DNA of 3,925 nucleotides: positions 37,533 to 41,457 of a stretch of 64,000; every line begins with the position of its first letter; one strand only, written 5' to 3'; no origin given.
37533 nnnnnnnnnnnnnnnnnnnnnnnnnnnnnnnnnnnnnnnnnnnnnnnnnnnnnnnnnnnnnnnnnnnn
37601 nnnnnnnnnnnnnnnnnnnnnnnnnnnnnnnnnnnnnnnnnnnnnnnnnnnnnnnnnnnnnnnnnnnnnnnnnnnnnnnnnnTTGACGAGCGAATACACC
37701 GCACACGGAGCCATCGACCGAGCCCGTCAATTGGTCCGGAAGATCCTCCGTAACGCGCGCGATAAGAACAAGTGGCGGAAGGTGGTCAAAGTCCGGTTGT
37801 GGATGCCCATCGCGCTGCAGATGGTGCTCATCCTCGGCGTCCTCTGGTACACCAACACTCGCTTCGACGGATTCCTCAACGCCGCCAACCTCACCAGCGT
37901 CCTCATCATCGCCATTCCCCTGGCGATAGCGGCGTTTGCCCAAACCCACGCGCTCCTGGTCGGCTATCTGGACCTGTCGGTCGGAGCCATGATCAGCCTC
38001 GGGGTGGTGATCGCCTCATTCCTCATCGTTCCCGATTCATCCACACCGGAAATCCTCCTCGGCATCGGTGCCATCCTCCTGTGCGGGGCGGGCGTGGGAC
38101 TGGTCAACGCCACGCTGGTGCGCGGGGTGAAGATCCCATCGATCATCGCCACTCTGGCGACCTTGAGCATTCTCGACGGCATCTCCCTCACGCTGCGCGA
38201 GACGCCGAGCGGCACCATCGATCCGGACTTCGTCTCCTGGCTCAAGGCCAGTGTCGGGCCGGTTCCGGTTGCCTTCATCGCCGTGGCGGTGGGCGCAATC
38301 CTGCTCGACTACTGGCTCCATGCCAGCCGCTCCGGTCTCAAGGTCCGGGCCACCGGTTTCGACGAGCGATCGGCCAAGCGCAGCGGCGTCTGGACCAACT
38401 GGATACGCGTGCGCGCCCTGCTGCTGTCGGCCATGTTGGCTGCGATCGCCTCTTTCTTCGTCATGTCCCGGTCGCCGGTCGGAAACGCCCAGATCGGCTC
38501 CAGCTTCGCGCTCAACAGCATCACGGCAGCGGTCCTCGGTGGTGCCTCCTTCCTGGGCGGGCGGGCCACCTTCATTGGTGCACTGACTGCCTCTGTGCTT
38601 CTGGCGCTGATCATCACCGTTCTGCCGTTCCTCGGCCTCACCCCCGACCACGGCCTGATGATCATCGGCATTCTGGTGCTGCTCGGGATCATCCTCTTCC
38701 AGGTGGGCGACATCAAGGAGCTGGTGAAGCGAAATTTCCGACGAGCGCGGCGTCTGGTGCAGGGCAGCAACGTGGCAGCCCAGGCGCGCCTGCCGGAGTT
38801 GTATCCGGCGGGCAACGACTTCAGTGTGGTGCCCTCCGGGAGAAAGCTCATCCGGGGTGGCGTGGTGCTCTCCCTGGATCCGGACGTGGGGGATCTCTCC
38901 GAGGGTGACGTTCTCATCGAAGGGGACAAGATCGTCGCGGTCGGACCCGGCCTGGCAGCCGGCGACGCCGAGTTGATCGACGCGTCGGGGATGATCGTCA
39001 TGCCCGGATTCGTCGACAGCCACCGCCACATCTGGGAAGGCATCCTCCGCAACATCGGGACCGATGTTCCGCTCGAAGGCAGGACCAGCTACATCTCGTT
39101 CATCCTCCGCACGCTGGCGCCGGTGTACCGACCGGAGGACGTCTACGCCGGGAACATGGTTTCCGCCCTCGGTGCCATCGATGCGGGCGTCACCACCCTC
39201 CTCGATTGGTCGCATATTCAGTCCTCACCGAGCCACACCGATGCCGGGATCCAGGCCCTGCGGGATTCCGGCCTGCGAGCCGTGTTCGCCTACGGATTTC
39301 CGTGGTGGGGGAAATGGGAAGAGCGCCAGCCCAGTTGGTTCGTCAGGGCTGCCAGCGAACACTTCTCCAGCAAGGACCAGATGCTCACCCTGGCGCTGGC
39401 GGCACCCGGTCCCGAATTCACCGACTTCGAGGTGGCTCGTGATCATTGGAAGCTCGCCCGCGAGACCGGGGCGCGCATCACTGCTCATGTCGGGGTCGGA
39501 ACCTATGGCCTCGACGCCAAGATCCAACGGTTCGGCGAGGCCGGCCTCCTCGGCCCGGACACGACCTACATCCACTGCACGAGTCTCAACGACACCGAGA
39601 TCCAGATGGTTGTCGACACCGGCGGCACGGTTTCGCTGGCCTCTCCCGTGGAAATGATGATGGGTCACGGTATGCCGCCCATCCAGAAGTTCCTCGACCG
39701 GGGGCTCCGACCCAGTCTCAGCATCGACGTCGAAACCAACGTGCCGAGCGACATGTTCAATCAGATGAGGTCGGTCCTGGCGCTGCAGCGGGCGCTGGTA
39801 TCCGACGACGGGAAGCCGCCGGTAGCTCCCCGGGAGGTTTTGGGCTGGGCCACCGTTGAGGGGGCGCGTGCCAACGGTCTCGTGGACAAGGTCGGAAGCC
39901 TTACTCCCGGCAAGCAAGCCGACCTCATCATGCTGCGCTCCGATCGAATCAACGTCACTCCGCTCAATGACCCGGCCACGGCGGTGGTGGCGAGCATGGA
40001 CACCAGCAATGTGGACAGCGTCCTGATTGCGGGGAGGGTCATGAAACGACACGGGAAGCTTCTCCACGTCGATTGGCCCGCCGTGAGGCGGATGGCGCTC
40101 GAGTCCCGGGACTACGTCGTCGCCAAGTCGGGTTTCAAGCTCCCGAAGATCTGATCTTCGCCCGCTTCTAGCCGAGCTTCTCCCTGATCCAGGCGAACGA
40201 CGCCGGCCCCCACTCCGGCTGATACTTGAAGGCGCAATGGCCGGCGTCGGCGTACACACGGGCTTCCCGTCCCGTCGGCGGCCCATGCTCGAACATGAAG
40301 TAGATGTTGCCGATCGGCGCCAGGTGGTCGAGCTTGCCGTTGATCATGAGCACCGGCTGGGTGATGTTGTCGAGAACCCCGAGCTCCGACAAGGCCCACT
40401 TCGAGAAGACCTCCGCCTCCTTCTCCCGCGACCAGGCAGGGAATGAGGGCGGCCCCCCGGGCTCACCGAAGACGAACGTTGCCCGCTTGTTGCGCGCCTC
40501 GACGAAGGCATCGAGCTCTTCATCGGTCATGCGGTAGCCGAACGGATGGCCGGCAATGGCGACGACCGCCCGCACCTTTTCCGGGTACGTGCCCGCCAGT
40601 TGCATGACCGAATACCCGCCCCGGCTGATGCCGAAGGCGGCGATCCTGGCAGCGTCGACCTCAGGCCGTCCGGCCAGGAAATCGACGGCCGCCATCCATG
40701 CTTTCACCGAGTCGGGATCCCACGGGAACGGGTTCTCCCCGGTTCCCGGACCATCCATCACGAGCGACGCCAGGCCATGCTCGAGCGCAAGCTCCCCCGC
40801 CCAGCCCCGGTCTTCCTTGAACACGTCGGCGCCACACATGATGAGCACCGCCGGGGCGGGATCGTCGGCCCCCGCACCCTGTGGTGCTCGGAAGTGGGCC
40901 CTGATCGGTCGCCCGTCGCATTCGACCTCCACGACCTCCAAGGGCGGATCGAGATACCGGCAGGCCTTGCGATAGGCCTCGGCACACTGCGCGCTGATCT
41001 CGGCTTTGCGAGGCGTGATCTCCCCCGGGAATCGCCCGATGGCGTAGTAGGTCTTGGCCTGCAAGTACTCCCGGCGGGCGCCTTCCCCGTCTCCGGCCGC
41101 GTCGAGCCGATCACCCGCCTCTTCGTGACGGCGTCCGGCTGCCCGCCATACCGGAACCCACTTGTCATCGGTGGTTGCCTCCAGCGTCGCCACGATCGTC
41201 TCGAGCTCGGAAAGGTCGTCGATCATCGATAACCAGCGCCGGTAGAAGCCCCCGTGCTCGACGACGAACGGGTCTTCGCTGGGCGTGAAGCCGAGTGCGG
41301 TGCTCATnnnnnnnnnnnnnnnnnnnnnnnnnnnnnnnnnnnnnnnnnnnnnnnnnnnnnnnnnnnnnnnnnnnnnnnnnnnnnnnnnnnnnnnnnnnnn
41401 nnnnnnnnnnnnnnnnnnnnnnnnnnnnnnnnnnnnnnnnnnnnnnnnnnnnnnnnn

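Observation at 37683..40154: ABC transporter permease translationally fused to a cytosine-deaminase-like amidohydrolase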

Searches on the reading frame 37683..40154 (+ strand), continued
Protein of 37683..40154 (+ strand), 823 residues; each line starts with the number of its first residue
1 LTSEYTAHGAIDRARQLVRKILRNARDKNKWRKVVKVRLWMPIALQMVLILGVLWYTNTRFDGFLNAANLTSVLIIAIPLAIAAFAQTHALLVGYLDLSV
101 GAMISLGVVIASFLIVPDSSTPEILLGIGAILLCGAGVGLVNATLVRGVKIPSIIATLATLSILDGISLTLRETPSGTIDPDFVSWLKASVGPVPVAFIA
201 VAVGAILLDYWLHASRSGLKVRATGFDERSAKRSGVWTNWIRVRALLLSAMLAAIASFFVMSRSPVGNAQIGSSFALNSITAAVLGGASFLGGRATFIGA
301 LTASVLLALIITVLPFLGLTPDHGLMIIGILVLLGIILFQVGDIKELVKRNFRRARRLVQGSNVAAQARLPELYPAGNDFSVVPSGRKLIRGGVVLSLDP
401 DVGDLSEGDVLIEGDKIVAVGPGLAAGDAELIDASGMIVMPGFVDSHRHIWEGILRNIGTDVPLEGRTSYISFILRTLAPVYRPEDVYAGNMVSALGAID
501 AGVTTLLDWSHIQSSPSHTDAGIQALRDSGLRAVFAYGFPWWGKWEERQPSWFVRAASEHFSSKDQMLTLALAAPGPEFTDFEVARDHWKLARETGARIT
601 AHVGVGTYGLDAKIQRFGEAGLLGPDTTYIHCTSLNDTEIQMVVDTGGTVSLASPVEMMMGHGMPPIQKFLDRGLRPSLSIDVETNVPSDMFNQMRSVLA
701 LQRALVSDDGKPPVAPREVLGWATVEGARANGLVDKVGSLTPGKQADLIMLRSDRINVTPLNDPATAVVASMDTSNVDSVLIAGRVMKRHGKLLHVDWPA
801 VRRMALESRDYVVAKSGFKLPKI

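Call 67: find_encoding_contigs(protein=P0135, flank=8000, max_places=2)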
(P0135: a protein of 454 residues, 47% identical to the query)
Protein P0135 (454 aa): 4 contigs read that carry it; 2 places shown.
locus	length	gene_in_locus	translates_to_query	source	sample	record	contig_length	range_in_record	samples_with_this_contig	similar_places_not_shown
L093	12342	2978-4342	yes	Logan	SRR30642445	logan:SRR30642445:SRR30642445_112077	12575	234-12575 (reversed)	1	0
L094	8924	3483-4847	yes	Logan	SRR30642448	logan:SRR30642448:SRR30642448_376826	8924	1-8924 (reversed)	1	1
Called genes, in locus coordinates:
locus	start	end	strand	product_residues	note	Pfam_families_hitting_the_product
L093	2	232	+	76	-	?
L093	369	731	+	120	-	-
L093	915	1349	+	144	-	PF06803:DUF1232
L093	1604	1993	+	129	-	-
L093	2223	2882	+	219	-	PF00486:Trans_reg_C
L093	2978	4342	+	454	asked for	PF07969:Amidohydro_3 (faint), PF01979:Amidohydro_1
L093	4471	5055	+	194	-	PF13673:Acetyltransf_10 (faint), PF00583:Acetyltransf_1, PF13508:Acetyltransf_7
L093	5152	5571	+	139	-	PF27263:YndA_coil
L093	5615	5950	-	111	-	PF01035:DNA_binding_1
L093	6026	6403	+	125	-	PF04237:YjbR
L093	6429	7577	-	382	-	PF00395:SLH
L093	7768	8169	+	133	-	-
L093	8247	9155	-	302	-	PF01370:Epimerase, PF16363:GDP_Man_Dehyd (faint), PF08338:DUF1731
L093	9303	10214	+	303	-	PF00892:EamA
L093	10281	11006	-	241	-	PF01471:PG_binding_1, PF08291:Peptidase_M15_3, PF05951:Peptidase_M15_2 (weak)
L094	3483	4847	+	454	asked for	PF07969:Amidohydro_3 (faint), PF01979:Amidohydro_1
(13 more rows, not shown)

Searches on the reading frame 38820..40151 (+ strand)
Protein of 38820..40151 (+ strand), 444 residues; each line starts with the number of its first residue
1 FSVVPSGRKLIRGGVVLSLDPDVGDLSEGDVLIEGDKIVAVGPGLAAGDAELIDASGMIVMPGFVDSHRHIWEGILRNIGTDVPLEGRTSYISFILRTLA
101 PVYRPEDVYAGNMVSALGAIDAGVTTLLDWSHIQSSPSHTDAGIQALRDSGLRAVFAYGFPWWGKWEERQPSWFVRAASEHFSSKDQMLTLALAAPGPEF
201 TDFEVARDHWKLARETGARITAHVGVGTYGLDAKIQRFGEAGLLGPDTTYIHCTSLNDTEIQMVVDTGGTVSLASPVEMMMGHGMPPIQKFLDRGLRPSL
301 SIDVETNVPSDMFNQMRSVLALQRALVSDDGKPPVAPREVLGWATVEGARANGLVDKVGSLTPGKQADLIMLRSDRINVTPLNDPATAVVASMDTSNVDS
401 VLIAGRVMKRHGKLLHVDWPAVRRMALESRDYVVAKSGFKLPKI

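Call 8: search_solved_structures(query=window:38820-40151:+, max_evalue=1e-10)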
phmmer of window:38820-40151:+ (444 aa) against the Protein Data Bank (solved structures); distinct sequences matched with E-value up to 1e-10: 18.
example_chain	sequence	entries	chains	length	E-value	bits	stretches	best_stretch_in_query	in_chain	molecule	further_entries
4f0r_A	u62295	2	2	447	3.5e-29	105.2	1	9-439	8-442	5-methylthioadenosine/S-adenosylhomocysteine deaminase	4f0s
3hpa_A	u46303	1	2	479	1.1e-27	100.3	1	13-422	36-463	AMIDOHYDROLASE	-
7ww2_A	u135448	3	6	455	6.8e-26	94.4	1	15-423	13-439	8-oxoguanine deaminase | Hydroxydechloroatrazine ethylaminohydrolase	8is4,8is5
4v1x_A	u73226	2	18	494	1.5e-25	93.2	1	242-416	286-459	ATRAZINE CHLOROHYDROLASE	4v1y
3lsb_A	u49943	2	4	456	4.7e-22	81.7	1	11-159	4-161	Triazine hydrolase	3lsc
4dzh_A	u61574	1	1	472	4.7e-22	81.7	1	10-433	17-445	AMIDOHYDROLASE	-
3ls9_A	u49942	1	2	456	4.8e-22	81.7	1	11-159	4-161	Triazine hydrolase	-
4l9x_A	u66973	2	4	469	5.4e-22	81.5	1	10-154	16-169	Triazine hydrolase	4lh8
5hme_A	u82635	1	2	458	1.5e-21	80.1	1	10-154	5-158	Triazine hydrolase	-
5hmd_A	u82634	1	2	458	1.8e-21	79.8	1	10-154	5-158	Triazine hydrolase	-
5hmf_A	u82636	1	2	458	2e-21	79.7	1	10-154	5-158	Triazine hydrolase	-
3lnp_A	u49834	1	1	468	3.7e-21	78.8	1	32-416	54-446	Amidohydrolase family Protein OLEI01672_1_465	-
4dyk_A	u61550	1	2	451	5.4e-21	78.2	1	44-420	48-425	AMIDOHYDROLASE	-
4gbd_A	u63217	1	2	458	5.8e-21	78.1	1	44-420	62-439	Putative uncharacterized protein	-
2paj_A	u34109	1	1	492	1.5e-18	70.2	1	213-407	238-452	putative cytosine/guanine deaminase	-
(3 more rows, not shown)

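Call 19: search_solved_structures(query=window:38820-40151:+, max_evalue=1e-20, show_alignments=3)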
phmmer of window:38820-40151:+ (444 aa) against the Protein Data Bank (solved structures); distinct sequences matched with E-value up to 1e-20: 14.
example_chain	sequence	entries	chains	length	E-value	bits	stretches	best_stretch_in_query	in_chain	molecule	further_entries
4f0r_A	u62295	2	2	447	3.5e-29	105.2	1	9-439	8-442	5-methylthioadenosine/S-adenosylhomocysteine deaminase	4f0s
3hpa_A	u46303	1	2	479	1.1e-27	100.3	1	13-422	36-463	AMIDOHYDROLASE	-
7ww2_A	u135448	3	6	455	6.8e-26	94.4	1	15-423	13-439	8-oxoguanine deaminase | Hydroxydechloroatrazine ethylaminohydrolase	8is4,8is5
4v1x_A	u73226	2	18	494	1.5e-25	93.2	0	242-416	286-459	ATRAZINE CHLOROHYDROLASE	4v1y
3lsb_A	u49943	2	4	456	4.7e-22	81.7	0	11-159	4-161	Triazine hydrolase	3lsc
4dzh_A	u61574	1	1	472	4.7e-22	81.7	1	10-433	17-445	AMIDOHYDROLASE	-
3ls9_A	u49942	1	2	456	4.8e-22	81.7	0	11-159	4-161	Triazine hydrolase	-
4l9x_A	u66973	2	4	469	5.4e-22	81.5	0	10-154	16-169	Triazine hydrolase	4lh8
5hme_A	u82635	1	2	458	1.5e-21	80.1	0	10-154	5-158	Triazine hydrolase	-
5hmd_A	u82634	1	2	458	1.8e-21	79.8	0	10-154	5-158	Triazine hydrolase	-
5hmf_A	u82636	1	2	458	2e-21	79.7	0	10-154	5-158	Triazine hydrolase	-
3lnp_A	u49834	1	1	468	3.7e-21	78.8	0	32-416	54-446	Amidohydrolase family Protein OLEI01672_1_465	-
4dyk_A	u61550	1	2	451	5.4e-21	78.2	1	44-420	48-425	AMIDOHYDROLASE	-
4gbd_A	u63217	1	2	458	5.8e-21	78.1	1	44-420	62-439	Putative uncharacterized protein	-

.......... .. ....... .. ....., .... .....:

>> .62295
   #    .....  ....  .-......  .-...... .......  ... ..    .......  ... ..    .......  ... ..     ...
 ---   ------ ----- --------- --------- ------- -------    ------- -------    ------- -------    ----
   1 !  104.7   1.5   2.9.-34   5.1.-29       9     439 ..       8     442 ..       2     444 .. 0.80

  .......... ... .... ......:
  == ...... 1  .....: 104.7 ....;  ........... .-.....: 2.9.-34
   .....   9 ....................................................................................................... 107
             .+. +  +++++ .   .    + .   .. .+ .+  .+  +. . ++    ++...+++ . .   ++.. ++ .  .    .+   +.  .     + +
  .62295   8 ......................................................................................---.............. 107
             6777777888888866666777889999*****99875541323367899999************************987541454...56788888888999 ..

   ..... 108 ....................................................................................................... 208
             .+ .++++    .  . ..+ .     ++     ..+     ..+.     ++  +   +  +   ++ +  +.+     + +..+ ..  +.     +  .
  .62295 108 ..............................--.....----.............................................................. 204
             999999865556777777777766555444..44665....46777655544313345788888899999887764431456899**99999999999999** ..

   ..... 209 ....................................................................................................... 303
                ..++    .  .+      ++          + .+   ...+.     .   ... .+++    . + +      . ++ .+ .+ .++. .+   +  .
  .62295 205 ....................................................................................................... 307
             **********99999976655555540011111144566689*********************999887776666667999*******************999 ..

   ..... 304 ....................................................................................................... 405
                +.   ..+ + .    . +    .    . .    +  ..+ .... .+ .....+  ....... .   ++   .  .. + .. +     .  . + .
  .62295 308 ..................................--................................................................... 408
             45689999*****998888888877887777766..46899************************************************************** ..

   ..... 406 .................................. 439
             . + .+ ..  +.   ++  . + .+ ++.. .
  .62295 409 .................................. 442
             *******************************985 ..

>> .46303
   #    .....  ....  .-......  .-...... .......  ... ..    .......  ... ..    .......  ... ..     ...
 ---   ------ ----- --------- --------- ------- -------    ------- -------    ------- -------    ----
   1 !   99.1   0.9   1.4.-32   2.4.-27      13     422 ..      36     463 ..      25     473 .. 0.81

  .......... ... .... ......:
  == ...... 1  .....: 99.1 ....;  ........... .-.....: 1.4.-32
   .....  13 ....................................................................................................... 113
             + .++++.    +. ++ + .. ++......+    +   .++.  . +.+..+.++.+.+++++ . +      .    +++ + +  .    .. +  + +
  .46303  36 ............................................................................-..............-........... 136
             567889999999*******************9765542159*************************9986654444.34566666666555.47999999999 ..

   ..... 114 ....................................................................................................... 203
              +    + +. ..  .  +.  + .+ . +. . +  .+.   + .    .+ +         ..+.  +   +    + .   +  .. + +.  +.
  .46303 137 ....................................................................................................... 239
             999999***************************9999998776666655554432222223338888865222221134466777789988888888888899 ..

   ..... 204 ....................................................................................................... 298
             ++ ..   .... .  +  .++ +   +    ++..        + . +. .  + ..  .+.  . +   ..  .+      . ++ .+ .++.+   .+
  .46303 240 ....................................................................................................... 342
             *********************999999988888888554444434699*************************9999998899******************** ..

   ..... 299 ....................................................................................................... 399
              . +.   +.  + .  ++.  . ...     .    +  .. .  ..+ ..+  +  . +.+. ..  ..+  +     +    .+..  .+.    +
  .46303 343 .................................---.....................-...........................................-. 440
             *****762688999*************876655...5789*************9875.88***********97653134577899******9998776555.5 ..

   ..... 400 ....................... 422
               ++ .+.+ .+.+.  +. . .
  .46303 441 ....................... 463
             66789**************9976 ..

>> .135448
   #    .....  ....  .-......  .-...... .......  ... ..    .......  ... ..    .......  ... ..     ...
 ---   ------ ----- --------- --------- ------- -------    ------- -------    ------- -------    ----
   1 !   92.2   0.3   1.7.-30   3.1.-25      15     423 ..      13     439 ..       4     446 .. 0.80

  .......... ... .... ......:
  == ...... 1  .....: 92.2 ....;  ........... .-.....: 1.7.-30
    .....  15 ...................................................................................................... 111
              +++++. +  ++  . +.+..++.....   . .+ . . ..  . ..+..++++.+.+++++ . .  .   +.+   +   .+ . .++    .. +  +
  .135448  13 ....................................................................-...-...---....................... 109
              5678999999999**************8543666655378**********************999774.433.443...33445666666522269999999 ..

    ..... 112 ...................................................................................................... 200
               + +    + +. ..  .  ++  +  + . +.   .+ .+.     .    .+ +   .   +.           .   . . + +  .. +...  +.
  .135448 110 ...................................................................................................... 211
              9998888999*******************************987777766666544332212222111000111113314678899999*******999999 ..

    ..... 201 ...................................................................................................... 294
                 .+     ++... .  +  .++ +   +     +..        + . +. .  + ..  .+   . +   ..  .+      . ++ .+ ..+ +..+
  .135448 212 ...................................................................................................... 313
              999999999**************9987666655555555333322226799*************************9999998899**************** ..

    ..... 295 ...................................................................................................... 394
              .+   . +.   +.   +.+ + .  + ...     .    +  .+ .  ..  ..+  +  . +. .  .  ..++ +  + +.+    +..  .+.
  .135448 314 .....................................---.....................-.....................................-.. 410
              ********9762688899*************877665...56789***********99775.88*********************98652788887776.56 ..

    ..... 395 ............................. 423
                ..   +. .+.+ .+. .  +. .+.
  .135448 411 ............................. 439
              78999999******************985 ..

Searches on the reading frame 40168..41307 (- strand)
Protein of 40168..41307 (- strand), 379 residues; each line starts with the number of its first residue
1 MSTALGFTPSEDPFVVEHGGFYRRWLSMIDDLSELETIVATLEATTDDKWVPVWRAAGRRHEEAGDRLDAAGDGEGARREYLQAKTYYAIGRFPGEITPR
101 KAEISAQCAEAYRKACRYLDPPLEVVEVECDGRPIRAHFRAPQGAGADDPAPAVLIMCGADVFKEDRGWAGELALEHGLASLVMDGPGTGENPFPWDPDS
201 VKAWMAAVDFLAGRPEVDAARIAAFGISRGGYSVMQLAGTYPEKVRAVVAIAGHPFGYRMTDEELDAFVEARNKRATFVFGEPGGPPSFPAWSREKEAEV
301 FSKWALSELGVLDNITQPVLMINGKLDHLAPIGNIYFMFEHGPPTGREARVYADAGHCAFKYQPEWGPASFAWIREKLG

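Call 12: search_protein_families(library=pfam, proteins=[window:40168-41307:-], max_evalue=0.001)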
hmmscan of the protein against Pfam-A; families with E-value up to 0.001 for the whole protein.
window:40168-41307:- (379 aa): 6 families
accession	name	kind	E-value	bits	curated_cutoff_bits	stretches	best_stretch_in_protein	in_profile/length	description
PF00561.26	Abhydrolase_1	-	6.7e-14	52.6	25.8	1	174-259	23-103/245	alpha/beta hydrolase fold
PF06500.17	FrsA-like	-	1.9e-12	47.2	22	1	48-252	95-297/414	Esterase FrsA-like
PF00326.27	Peptidase_S9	-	7.8e-08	32.5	22.6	1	200-253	44-97/213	Prolyl oligopeptidase family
PF02129.25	Peptidase_S15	-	5.9e-06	26.6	23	1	135-254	5-129/262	X-Pro dipeptidyl-peptidase (S15 family)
PF12146.15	Hydrolase_4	-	9.1e-06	25.6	27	0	176-252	29-108/239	Serine aminopeptidase, S33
PF08840.17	BAAT_C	-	0.00012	22.7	20.9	1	206-255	8-56/210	BAAT / Acyl-CoA thioester hydrolase C terminal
